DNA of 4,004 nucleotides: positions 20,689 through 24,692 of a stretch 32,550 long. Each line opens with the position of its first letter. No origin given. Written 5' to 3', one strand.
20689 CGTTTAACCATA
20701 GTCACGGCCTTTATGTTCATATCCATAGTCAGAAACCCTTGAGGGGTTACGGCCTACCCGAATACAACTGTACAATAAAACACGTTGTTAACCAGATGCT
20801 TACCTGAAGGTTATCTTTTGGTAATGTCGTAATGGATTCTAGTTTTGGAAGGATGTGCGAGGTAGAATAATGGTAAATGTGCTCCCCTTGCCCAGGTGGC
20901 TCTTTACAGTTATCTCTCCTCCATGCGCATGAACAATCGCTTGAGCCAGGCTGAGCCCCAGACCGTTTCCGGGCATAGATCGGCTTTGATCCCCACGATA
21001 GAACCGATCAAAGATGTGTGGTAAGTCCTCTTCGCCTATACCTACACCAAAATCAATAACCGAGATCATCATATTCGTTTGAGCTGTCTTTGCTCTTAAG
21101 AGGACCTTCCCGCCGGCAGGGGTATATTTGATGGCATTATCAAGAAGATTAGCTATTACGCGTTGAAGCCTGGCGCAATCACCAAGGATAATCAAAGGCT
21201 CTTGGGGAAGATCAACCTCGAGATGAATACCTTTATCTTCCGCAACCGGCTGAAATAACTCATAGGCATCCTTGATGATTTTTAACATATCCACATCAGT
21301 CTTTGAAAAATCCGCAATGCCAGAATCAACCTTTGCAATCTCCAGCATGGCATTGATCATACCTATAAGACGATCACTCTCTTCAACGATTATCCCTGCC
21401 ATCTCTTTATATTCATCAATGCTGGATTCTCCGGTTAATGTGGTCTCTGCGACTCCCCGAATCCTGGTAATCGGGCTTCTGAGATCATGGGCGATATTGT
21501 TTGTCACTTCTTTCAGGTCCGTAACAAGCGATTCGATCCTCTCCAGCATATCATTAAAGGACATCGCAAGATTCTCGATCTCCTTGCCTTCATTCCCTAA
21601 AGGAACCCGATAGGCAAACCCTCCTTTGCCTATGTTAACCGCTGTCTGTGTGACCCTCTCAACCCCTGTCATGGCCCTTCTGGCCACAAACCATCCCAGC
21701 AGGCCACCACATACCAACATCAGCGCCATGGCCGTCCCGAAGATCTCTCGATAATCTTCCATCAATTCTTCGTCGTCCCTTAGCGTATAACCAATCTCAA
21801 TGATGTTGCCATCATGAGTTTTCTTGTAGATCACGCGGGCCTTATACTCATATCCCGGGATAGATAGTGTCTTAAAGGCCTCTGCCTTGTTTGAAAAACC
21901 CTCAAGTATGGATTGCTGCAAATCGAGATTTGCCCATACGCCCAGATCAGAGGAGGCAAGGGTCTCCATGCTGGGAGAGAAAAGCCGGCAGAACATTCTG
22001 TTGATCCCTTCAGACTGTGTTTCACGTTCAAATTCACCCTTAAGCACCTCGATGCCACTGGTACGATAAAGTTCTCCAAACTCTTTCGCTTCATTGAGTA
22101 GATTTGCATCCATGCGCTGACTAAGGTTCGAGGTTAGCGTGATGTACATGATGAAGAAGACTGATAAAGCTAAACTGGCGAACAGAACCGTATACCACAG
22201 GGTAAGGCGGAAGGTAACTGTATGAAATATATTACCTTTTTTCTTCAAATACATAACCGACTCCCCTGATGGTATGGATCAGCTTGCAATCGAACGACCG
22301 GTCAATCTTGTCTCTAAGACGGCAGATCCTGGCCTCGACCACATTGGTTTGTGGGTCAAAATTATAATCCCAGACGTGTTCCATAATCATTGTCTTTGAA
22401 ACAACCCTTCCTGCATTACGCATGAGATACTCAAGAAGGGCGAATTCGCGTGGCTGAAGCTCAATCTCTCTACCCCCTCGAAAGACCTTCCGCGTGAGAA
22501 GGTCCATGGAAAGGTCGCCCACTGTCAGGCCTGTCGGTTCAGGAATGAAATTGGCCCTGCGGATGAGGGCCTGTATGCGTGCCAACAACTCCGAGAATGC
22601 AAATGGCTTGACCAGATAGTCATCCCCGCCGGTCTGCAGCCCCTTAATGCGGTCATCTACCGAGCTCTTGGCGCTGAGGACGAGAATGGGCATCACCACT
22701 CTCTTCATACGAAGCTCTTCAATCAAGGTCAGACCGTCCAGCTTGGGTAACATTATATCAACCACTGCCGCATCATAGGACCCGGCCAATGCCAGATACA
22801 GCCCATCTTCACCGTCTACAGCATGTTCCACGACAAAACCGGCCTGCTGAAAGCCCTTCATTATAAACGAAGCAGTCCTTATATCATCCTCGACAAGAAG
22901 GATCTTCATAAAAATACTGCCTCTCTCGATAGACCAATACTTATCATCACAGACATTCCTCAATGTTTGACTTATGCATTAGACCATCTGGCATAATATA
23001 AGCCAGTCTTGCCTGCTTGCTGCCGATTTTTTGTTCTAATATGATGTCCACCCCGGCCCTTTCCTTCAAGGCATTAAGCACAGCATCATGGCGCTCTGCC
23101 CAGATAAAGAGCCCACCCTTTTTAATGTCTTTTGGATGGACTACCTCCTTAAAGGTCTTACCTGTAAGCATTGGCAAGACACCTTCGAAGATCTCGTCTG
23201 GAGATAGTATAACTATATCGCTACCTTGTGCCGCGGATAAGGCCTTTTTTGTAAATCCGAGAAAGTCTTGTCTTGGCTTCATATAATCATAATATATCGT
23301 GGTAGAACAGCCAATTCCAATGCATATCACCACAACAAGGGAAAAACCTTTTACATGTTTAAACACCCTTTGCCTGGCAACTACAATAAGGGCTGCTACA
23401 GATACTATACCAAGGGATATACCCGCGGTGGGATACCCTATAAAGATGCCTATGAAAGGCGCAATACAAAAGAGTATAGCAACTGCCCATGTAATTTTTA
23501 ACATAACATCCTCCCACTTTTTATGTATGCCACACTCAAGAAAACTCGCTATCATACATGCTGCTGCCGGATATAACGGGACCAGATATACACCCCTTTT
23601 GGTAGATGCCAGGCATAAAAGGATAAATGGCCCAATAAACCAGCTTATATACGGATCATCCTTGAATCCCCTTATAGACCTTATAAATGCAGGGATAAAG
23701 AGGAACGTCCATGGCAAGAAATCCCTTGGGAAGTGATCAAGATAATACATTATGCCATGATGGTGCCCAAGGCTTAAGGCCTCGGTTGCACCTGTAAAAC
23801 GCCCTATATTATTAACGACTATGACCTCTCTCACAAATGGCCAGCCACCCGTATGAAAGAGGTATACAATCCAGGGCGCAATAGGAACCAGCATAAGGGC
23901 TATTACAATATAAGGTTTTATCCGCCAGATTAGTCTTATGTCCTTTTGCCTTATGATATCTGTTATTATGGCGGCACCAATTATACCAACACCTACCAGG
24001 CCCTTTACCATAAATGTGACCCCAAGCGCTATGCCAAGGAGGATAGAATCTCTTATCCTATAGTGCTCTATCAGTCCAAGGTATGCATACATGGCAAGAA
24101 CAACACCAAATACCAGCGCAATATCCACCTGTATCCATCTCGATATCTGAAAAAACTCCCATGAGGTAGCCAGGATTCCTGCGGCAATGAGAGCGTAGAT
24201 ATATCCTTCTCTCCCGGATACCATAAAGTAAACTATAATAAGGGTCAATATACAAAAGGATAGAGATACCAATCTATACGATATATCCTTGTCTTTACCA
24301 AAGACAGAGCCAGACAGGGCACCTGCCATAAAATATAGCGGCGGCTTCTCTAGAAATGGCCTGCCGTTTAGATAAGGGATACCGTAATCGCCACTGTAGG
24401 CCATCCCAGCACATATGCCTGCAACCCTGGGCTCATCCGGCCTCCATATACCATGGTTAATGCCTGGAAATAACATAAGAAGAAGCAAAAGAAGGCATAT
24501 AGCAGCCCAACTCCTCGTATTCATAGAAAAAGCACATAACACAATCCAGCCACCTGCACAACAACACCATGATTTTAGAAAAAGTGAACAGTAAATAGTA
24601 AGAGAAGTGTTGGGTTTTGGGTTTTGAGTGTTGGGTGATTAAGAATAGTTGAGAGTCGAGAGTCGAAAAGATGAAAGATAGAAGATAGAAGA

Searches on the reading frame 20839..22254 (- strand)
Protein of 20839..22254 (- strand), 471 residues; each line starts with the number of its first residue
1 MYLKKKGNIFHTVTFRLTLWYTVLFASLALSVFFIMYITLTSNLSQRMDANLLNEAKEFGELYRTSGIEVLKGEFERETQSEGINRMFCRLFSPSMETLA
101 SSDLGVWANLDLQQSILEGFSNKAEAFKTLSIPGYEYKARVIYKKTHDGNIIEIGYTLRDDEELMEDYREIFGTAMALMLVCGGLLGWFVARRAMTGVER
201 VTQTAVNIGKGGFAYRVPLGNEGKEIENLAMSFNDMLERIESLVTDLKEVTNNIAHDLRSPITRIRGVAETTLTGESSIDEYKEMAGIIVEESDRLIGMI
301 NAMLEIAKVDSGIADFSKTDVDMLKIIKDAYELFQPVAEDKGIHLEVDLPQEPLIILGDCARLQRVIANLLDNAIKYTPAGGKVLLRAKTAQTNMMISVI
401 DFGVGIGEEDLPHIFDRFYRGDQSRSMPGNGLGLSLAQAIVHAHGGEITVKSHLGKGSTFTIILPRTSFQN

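Call 5: search_protein_families(library=pfam, proteins=[window:20839-22254:-], max_evalue=0.01)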
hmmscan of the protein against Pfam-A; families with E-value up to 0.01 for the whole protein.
window:20839-22254:- (471 aa): 3 families
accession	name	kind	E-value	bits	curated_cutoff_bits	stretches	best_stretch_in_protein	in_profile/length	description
PF02518.31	HATPase_c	-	9.5e-31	107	26.4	1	359-467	2-110/111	Histidine kinase-, DNA gyrase B-, and HSP90-like ATPase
PF00512.31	HisKA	-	6.6e-14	52.1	26.9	1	248-312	3-66/66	His Kinase A (phospho-acceptor) domain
PF00672.30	HAMP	-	1.4e-10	41.7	25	1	189-241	1-52/53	HAMP domain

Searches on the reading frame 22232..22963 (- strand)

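Call 5: search_protein_families(library=pfam, proteins=[window:22232-22963:-], max_evalue=0.01)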
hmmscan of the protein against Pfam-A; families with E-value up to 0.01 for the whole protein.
window:22232-22963:- (243 aa): 2 families
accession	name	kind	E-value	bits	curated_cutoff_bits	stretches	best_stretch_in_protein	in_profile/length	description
PF00486.34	Trans_reg_C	-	3.6e-27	94.7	26.2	1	164-239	1-77/77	Transcriptional regulatory protein, C terminal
PF00072.30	Response_reg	-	1.2e-23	83.8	30.2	1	21-131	1-111/111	Response regulator receiver domain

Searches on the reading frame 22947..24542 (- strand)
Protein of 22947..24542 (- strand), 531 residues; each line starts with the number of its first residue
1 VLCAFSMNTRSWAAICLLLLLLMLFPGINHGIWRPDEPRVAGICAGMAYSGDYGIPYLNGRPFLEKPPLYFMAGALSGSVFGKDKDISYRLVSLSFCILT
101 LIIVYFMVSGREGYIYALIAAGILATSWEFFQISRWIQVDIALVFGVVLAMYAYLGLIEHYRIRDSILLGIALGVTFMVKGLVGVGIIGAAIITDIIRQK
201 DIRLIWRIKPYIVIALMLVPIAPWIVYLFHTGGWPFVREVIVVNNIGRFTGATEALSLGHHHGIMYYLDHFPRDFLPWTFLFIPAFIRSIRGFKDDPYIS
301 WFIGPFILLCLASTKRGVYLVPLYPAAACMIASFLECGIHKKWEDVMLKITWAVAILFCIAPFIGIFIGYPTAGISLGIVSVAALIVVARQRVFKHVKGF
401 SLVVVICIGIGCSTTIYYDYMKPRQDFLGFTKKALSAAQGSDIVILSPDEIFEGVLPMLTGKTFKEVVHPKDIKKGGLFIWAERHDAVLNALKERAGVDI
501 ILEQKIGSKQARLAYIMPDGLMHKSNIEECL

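Call 5: search_protein_families(library=pfam, proteins=[window:22947-24542:-], max_evalue=0.01)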
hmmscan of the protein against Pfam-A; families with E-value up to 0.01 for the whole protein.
window:22947-24542:- (531 aa): 2 families
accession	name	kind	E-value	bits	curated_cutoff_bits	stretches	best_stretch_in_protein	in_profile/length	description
PF13231.12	PMT_2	-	1.9e-16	61.1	26.1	1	66-227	2-160/160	Dolichyl-phosphate-mannose-protein mannosyltransferase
PF02366.24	PMT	-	1.1e-12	48.5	22.7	1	63-229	59-235/245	Dolichyl-phosphate-mannose-protein mannosyltransferase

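Call 6: search_protein_families(library=ncbifam, proteins=[window:22947-24542:-], max_evalue=0.001)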
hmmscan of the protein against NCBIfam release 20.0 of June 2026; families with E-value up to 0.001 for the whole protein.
window:22947-24542:- (531 aa): 2 families
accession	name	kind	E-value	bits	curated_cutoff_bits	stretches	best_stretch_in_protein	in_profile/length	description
NF009784.2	PRK13279.1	equivalog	1.1e-28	100.2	567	1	9-367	4-363/539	lipid IV(A) 4-amino-4-deoxy-L-arabinosyltransferase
TIGR03663.1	TIGR03663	subfamily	0.00026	20.1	126.25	1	25-231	16-224/435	flippase activity-associated protein Agl23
